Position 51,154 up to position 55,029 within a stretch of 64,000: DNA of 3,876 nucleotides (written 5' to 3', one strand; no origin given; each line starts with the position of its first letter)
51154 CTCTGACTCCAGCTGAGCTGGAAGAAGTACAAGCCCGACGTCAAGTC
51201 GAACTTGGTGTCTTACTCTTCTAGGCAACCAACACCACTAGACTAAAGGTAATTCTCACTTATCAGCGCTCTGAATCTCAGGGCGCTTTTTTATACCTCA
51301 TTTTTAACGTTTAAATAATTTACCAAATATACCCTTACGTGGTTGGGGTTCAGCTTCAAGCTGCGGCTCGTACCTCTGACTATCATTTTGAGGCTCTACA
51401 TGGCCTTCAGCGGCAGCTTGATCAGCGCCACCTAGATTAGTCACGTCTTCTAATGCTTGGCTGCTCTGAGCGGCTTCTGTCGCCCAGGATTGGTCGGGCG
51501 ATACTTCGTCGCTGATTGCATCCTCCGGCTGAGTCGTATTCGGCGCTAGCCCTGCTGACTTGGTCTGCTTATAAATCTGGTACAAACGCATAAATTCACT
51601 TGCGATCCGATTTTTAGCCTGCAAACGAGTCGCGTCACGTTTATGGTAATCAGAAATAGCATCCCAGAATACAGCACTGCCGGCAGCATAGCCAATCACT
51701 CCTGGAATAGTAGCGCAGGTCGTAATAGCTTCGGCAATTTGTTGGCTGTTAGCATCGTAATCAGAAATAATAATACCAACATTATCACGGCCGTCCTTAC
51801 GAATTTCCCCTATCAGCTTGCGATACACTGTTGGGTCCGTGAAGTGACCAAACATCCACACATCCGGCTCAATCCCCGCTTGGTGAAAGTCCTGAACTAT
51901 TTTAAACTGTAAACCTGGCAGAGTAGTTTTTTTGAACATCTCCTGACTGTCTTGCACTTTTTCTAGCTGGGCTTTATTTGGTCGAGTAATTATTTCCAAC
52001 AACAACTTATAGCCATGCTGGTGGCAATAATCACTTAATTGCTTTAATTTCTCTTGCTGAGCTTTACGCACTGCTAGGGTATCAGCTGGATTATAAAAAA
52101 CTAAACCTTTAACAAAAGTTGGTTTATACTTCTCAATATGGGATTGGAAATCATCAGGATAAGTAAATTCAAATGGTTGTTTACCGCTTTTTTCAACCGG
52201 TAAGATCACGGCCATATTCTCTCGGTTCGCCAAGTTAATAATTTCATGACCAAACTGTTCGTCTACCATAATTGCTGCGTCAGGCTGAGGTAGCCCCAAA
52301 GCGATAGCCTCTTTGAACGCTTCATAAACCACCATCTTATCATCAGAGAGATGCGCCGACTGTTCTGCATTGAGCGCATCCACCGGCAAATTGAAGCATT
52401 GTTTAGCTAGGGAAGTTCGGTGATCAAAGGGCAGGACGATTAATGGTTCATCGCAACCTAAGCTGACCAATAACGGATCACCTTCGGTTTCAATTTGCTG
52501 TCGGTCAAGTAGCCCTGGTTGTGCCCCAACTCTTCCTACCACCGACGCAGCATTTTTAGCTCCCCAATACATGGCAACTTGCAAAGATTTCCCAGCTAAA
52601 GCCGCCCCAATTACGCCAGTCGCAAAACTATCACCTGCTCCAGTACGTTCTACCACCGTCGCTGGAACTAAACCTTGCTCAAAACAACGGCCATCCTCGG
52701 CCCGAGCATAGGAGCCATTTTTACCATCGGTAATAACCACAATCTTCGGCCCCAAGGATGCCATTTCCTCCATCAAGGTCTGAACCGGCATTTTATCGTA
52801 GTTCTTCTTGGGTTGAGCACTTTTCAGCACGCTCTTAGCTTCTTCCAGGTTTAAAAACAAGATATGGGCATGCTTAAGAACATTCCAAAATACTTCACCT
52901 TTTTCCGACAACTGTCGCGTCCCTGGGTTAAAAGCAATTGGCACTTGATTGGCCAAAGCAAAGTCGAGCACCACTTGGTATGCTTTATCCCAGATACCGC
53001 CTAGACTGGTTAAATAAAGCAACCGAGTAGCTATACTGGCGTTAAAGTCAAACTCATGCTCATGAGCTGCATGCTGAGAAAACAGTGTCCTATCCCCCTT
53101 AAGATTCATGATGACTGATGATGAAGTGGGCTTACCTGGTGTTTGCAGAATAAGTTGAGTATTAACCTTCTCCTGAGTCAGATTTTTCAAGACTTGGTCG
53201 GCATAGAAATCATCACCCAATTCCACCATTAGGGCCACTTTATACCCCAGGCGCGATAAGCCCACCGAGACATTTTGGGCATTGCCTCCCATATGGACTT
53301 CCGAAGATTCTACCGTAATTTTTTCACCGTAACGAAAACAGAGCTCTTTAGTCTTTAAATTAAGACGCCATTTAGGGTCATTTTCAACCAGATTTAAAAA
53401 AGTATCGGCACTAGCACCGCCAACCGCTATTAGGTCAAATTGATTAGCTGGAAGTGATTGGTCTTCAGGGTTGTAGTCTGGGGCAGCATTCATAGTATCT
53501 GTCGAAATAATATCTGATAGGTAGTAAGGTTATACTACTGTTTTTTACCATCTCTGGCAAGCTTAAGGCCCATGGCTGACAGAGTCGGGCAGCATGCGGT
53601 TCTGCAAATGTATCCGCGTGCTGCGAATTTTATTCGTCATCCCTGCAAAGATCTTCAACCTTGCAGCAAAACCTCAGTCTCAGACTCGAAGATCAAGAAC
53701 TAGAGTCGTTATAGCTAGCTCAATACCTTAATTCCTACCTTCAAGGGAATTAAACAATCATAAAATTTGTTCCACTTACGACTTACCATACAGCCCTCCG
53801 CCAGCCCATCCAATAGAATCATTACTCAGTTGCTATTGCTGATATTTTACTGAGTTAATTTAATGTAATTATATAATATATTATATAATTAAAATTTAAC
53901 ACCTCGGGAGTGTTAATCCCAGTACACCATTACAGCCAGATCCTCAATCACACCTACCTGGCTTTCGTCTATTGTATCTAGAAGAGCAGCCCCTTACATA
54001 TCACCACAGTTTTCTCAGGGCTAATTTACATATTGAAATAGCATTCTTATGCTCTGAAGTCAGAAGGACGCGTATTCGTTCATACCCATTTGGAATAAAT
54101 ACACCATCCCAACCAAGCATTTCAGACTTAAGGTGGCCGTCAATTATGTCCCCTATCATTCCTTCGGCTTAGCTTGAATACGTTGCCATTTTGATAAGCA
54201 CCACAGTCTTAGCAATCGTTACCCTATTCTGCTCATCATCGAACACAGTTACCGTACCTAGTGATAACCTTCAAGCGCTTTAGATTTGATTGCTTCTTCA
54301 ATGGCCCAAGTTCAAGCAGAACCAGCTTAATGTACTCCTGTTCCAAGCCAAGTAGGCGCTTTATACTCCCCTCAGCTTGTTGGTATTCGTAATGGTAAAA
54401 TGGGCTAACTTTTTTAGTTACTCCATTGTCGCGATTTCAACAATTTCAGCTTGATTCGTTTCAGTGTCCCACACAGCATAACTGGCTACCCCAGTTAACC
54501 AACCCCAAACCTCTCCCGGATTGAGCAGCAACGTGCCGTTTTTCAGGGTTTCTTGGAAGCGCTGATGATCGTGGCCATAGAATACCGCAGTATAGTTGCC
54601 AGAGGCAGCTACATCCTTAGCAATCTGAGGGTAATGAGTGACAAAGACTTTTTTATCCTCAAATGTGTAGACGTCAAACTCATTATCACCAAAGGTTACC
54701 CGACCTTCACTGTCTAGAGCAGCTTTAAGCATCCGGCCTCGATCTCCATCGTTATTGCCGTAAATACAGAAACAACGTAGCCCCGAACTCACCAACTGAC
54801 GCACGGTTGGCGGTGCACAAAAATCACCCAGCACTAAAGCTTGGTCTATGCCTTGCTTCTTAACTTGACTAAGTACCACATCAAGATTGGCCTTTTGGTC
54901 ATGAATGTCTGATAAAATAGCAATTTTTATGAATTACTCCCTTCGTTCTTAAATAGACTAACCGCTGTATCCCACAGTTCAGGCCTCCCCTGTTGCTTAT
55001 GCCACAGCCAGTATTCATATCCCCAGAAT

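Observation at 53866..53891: A 26-bp perfect palindrome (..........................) in three exact copies in intergenic DNA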

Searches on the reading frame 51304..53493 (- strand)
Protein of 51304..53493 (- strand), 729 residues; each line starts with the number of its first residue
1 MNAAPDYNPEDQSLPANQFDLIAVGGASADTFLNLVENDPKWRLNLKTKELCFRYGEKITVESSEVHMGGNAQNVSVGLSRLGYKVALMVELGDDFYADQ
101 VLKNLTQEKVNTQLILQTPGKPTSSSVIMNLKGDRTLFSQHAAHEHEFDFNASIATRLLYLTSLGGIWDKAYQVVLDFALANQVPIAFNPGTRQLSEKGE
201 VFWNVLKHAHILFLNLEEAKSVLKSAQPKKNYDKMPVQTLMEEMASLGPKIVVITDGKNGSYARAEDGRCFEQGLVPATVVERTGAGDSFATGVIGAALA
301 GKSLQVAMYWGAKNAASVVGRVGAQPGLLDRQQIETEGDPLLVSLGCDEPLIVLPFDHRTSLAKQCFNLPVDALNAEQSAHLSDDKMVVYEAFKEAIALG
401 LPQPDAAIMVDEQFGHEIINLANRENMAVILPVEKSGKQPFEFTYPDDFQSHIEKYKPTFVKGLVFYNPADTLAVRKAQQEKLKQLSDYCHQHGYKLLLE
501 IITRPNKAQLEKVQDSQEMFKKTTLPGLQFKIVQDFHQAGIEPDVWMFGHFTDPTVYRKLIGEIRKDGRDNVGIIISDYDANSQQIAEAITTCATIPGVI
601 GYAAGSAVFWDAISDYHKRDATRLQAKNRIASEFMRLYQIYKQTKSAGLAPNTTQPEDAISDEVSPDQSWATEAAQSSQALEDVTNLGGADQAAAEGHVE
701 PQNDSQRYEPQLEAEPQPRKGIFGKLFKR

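Call 16: search_protein_families(library=pfam, proteins=[window:51304-53493:-])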
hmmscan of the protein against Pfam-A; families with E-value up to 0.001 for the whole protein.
window:51304-53493:- (729 aa): 2 families
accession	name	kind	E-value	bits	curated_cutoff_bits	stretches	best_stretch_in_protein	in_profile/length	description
PF00294.29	PfkB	-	1.2e-39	136.8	25.8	1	45-327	15-298/302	pfkB family carbohydrate kinase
PF09863.15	DUF2090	-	7.3e-30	104.6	27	1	350-644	36-309/310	Uncharacterized protein conserved in bacteria (DUF2090)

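Call 44: find_homologous_proteins(query=window:51304-53493:-, max_evalue=1e-80)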
Query window:51304-53493:- (729 aa): 6 proteins with E <= 1e-80 among 8000 candidates.
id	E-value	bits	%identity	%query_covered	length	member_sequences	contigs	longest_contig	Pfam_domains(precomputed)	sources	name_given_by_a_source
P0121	0.0e+0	1660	100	100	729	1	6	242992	PF09863.16,PF00294.30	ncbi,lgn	-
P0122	0.0e+0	1301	78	100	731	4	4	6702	PF09863.16,PF00294.30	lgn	-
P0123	2.6e-201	688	49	88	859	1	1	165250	PF09863.16,PF00294.30,PF01791.16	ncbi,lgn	-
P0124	1.6e-198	679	49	89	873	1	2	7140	PF09863.16,PF00294.30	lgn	-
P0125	9.4e-197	673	45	100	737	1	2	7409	PF09863.16,PF00294.30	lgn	-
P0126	5.0e-157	542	41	86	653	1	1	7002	PF09863.16,PF00294.30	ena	-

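Call 45: find_encoding_contigs(protein=P0121, flank=10000, max_places=10)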
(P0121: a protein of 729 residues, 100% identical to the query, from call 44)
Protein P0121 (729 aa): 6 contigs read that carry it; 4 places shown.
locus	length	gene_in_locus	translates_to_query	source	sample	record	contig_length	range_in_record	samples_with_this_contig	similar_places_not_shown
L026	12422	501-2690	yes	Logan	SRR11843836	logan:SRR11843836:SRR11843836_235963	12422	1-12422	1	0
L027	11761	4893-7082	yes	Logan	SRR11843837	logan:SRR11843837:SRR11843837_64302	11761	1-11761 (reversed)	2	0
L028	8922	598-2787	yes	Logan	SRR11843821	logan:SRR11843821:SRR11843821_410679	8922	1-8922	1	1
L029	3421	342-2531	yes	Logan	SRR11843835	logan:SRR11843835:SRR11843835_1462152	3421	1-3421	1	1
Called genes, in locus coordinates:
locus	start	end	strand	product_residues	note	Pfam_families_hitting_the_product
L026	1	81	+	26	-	?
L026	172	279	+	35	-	-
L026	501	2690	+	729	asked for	PF00294:PfkB, PF09863:DUF2090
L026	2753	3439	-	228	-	-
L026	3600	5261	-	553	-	PF01565:FAD_binding_4, PF02913:FAD-oxidase_C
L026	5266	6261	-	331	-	PF02779:Transket_pyr, PF02780:Transketolase_C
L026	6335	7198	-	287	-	PF13292:DXP_synthase_N, PF00456:Transketolase_N, PF00676:E1_dh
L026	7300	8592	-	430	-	PF13660:DUF4147, PF05161:MOFRL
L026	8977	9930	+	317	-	PF13641:Glyco_tranf_2_3 (weak), PF00535:Glycos_transf_2, PF10111:Glyco_tranf_2_2 (faint)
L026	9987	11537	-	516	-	PF06030:WxLIP_PGBD, PF13399:LytR_C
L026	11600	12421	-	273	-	?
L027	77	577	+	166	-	PF18931:DUF5680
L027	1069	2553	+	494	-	PF01406:tRNA-synt_1e, PF09334:tRNA-synt_1g (faint), PF23493:CysS_C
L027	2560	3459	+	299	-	PF00150:Cellulase (weak), PF00331:Glyco_hydro_10 (weak), PF02449:Glyco_hydro_42 (weak)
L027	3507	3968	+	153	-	PF12850:Metallophos_2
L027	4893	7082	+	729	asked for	PF00294:PfkB, PF09863:DUF2090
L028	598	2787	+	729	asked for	PF00294:PfkB, PF09863:DUF2090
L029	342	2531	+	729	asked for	PF00294:PfkB, PF09863:DUF2090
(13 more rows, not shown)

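Call 46: find_encoding_contigs(protein=P0122, flank=10000, max_places=10)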
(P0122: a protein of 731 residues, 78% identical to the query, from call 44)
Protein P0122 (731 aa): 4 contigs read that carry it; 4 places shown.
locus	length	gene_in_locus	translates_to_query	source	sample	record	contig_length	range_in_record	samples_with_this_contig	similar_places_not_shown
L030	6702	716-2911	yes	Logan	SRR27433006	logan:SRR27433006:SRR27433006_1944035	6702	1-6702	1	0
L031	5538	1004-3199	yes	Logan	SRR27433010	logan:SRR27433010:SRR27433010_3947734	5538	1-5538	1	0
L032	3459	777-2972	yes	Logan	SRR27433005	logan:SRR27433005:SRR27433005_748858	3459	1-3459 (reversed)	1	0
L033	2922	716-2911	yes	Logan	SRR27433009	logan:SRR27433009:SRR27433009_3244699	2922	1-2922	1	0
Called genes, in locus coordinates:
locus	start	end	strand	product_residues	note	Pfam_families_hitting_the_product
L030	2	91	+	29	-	?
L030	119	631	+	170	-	PF00149:Metallophos, PF12850:Metallophos_2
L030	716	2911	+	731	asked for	PF00294:PfkB, PF09863:DUF2090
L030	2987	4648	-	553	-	PF01565:FAD_binding_4, PF02913:FAD-oxidase_C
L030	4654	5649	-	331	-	PF02779:Transket_pyr, PF02780:Transketolase_C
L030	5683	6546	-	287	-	PF13292:DXP_synthase_N, PF00456:Transketolase_N, PF00676:E1_dh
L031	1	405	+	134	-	?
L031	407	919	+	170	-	PF00149:Metallophos, PF12850:Metallophos_2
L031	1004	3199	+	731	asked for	PF00294:PfkB, PF09863:DUF2090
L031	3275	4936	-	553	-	PF01565:FAD_binding_4, PF02913:FAD-oxidase_C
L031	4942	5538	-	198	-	?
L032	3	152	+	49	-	?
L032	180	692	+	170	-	PF00149:Metallophos, PF12850:Metallophos_2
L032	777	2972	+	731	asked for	PF00294:PfkB, PF09863:DUF2090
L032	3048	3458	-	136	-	?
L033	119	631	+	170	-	PF00149:Metallophos, PF12850:Metallophos_2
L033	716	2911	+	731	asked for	PF00294:PfkB, PF09863:DUF2090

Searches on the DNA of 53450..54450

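Call 66: search_rna_families(source=window, start=53450, end=54450, threshold=evalue, max_evalue=1)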
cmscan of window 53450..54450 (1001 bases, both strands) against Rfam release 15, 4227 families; matches with E-value up to 1: 0.
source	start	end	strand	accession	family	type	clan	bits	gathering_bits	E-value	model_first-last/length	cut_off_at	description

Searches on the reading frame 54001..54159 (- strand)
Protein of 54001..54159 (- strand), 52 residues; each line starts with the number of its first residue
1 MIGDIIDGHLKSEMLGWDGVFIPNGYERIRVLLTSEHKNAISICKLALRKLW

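Call 16: search_protein_families(library=pfam, proteins=[window:54001-54159:-])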
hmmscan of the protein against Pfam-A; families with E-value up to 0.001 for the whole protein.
window:54001-54159:- (52 aa): 1 family
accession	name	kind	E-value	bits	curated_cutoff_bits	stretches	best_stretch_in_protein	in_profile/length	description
PF01725.21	Ham1p_like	-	2.6e-05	24.7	22.5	1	3-51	135-183/186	Ham1 family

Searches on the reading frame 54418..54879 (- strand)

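Call 16: search_protein_families(library=pfam, proteins=[window:54418-54879:-])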
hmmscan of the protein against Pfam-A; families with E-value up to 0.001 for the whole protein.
window:54418-54879:- (153 aa): 1 family
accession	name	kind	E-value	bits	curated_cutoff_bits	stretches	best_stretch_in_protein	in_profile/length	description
PF12850.12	Metallophos_2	-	2.6e-19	70.2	27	1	2-141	19-153/154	Calcineurin-like phosphoesterase superfamily domain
